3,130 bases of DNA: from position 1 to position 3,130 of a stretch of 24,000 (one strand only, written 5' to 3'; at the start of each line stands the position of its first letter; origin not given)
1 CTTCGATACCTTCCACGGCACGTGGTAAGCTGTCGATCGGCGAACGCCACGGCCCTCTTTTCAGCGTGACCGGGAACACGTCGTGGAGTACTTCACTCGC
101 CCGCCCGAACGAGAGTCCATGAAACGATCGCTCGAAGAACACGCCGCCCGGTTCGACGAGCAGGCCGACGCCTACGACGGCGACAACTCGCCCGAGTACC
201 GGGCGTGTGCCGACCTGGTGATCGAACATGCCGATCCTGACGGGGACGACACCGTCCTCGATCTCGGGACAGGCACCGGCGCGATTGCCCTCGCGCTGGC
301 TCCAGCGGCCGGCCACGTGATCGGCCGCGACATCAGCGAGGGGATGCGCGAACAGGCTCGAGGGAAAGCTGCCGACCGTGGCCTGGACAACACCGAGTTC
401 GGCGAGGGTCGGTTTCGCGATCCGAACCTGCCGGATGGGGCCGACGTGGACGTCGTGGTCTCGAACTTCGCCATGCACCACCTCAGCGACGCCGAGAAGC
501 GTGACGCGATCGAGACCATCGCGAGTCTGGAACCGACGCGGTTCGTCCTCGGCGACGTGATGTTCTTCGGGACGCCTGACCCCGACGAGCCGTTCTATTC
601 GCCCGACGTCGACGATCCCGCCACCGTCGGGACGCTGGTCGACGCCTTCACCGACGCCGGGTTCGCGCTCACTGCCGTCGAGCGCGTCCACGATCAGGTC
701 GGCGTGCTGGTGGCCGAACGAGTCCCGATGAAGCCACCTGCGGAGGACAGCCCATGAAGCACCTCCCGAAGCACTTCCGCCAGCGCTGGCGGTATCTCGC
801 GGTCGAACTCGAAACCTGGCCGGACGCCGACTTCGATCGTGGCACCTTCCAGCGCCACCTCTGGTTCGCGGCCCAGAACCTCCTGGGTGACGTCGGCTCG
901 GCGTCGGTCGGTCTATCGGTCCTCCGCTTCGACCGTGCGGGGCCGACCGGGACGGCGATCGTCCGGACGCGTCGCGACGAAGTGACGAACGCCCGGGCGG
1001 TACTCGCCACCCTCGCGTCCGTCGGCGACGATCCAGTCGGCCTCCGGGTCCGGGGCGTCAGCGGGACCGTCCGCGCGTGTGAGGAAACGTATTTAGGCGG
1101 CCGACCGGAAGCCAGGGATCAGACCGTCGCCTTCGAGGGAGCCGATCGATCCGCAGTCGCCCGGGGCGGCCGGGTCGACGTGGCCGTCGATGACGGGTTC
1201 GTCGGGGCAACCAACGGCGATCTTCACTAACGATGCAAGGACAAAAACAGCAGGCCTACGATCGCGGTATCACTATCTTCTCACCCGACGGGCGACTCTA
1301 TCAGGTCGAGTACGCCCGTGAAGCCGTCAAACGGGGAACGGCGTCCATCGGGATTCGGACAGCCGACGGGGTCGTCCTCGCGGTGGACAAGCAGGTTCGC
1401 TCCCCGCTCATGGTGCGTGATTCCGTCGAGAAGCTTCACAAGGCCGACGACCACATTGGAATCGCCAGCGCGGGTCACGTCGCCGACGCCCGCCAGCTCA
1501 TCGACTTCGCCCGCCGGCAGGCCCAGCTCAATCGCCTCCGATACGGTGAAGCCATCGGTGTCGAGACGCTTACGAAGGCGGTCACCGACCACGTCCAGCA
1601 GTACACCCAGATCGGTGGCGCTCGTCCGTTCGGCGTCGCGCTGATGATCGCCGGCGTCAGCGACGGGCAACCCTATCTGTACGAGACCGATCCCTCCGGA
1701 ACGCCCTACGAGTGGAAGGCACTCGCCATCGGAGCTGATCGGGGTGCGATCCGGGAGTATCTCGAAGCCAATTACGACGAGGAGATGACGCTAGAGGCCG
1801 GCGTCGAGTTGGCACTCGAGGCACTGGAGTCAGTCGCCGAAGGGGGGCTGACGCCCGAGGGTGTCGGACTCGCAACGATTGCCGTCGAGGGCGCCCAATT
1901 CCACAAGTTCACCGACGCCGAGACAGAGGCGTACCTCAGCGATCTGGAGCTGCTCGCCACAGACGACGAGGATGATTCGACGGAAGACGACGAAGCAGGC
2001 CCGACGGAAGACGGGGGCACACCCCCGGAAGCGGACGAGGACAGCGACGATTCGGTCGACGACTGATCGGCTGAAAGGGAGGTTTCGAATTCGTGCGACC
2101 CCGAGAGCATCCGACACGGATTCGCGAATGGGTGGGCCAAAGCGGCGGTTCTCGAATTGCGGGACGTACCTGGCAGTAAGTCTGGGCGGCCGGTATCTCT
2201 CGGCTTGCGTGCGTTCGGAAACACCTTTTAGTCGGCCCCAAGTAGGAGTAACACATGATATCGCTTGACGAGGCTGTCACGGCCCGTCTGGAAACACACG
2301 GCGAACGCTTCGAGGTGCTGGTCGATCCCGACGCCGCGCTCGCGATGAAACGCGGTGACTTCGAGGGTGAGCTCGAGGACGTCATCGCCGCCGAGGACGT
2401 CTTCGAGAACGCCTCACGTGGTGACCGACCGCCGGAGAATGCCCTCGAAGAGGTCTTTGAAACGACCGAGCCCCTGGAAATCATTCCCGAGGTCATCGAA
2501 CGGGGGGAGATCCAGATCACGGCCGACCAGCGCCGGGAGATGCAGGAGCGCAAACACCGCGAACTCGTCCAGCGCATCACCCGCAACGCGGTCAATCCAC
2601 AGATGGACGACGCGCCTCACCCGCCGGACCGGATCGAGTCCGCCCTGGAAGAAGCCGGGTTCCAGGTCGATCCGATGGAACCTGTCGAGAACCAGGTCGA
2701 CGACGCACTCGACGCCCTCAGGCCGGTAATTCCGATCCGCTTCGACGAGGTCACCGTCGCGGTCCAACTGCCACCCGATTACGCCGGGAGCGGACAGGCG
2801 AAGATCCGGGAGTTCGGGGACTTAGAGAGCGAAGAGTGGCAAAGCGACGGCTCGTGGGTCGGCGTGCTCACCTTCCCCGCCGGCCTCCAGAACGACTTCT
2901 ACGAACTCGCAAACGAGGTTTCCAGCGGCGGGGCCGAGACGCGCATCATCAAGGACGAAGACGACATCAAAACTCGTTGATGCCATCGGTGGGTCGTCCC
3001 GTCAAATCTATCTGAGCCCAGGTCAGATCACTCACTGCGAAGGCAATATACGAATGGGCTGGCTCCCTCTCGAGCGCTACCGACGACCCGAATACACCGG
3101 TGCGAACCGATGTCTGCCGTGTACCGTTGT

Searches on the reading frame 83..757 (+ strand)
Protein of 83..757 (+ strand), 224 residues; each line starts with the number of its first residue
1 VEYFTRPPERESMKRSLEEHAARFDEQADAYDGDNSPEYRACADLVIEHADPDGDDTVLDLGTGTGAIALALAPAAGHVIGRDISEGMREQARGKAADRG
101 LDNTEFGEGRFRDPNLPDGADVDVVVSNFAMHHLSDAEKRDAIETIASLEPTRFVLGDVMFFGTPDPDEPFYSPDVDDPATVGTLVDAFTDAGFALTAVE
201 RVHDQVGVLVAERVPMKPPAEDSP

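Call 50: search_protein_families(library=pfam, proteins=[window:83-757:+])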
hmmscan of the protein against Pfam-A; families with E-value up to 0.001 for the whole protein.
window:83-757:+ (224 aa): 8 families
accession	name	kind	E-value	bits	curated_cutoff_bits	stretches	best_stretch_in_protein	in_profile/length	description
PF13649.12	Methyltransf_25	-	4.5e-18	66.2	27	1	58-148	1-91/97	Methyltransferase domain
PF08241.18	Methyltransf_11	-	6.4e-14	52.8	21.2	1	59-139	1-78/95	Methyltransferase domain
PF08242.18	Methyltransf_12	-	1.5e-13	51.7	30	1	59-148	1-90/98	Methyltransferase domain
PF13847.12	Methyltransf_31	-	3.4e-13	49.9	27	1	54-139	3-92/145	Methyltransferase domain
PF13489.12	Methyltransf_23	-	3.6e-08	33.7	27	1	40-150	7-109/164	Methyltransferase domain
PF01209.24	Ubie_methyltran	-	2e-06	27.8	20.1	1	53-139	46-134/233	ubiE/COQ5 methyltransferase family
PF05175.20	MTS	-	0.00015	21.9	23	1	43-137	20-114/170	Methyltransferase small domain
PF05219.18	DREV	-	0.00068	19.3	26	0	47-94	84-134/265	DREV methyltransferase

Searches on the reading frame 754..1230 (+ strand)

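Call 50: search_protein_families(library=pfam, proteins=[window:754-1230:+])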
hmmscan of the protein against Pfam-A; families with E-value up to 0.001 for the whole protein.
window:754-1230:+ (158 aa): 1 family
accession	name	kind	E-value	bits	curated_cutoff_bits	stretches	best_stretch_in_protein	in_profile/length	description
PF01900.24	RNase_P_Rpp14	-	8.4e-21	74.5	23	1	13-113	1-103/104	Rpp14/Pop5 family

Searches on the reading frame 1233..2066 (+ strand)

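Call 7: search_protein_families(library=pfam, proteins=[window:1233-2066:+])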
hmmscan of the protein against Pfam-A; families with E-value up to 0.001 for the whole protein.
window:1233-2066:+ (277 aa): 2 families
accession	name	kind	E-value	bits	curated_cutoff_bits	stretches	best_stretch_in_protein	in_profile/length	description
PF00227.31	Proteasome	-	5.5e-59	199.4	22.4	1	32-215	1-188/189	Proteasome subunit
PF10584.14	Proteasome_A_N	-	9.3e-14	51.2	27.7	1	9-31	1-23/23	Proteasome subunit A N-terminal signature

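Call 8: search_protein_families(library=ncbifam, proteins=[window:1233-2066:+])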
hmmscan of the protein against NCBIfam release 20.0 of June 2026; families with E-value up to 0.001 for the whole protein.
window:1233-2066:+ (277 aa): 5 families
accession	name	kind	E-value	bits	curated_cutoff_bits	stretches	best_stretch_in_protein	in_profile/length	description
NF003075.0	PRK03996.1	subfamily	3.2e-107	357.5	219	1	2-245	3-246/248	archaeal proteasome endopeptidase complex subunit alpha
TIGR03633.1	arc_protsome_A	equivalog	1.8e-102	341.7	287.35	1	7-235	1-229/230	archaeal proteasome endopeptidase complex subunit alpha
TIGR03634.1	arc_protsome_B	equivalog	3e-30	105.2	224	1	35-220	1-184/185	archaeal proteasome endopeptidase complex subunit beta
TIGR03691.1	20S_bact_alpha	equivalog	2.4e-09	37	139.05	1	24-204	16-192/229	proteasome subunit alpha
TIGR03690.1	20S_bact_beta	equivalog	0.00045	20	191.9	1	33-199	3-172/222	proteasome subunit beta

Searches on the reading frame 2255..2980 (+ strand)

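Call 7: search_protein_families(library=pfam, proteins=[window:2255-2980:+])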
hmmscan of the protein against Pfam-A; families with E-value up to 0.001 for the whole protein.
window:2255-2980:+ (241 aa): 3 families
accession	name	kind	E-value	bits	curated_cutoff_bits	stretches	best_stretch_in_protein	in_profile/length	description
PF01172.24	SBDS_N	-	3.5e-23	81.8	24.6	1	7-94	2-88/88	Shwachman-Bodian-Diamond syndrome (SBDS) N-terminal domain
PF09377.16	SBDS_domain_II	-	4.6e-19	68.5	27.2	1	102-163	1-61/62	SBDS protein, domain II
PF20268.4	SBDS_C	-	2.7e-16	59.6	27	1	167-233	2-70/71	SBDS protein, C-terminal domain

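Call 8: search_protein_families(library=ncbifam, proteins=[window:2255-2980:+])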
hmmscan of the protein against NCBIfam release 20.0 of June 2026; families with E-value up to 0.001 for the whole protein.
window:2255-2980:+ (241 aa): 1 family
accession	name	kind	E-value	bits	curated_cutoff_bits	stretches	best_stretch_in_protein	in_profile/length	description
TIGR00291.1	RNA_SBDS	equivalog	2e-78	263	126.55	1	1-233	1-231/231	ribosome assembly factor SBDS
